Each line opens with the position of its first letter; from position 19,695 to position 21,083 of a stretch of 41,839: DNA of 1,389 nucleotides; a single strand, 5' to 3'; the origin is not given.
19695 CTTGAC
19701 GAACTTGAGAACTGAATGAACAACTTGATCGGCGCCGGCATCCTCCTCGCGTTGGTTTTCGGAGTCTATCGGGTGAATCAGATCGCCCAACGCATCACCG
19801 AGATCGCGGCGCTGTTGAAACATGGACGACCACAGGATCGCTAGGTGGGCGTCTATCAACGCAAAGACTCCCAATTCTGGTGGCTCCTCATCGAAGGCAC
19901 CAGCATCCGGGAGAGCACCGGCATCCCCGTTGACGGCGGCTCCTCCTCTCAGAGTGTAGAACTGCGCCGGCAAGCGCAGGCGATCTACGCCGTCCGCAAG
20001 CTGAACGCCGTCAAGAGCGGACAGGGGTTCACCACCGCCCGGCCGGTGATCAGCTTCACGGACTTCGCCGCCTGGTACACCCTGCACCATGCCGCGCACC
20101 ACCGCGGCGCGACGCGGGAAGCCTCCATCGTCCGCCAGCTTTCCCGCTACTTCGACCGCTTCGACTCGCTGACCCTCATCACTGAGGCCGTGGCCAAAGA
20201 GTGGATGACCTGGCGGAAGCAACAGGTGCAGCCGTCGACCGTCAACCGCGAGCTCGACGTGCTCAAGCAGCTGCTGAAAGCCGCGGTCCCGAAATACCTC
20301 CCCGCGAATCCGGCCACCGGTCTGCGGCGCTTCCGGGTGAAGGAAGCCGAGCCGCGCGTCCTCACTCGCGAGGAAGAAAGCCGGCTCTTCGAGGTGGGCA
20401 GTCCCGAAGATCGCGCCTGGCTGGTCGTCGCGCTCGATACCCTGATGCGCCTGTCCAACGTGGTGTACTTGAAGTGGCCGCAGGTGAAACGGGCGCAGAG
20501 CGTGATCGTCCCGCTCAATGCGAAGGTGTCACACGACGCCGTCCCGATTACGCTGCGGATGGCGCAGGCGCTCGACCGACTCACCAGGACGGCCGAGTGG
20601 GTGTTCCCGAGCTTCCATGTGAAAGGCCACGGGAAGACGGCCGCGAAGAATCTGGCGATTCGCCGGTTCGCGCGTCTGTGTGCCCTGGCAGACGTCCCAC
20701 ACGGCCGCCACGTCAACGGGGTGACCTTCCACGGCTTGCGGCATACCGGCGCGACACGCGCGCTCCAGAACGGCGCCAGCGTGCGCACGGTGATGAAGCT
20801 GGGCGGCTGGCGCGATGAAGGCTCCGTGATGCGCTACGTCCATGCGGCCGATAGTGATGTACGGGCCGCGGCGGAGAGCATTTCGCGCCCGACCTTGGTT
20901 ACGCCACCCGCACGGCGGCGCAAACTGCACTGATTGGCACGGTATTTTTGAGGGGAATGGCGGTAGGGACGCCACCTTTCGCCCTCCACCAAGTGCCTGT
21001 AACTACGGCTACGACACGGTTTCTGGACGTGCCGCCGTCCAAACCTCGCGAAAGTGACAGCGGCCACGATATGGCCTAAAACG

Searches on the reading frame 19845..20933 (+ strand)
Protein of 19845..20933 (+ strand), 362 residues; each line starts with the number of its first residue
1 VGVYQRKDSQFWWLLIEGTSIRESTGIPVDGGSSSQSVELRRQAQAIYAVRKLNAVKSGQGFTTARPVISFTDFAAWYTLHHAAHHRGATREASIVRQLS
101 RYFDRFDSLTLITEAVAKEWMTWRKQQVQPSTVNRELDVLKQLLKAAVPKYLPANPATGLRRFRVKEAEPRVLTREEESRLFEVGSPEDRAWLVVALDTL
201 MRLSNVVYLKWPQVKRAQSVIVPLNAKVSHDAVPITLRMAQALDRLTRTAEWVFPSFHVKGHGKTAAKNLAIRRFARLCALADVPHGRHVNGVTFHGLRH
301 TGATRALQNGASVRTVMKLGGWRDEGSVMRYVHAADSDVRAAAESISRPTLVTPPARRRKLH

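Call 24: search_protein_families(library=phrogs, proteins=[window:19845-20933:+], max_evalue=0.00001)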
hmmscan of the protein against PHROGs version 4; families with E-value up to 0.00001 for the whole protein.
window:19845-20933:+ (362 aa): 2 families
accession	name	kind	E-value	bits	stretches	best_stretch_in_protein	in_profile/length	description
phrog_1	-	integration and excision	3.6e-48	166.2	1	40-347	144-448/611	integrase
phrog_216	-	integration and excision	1.1e-25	91.4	1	127-348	9-238/301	integrase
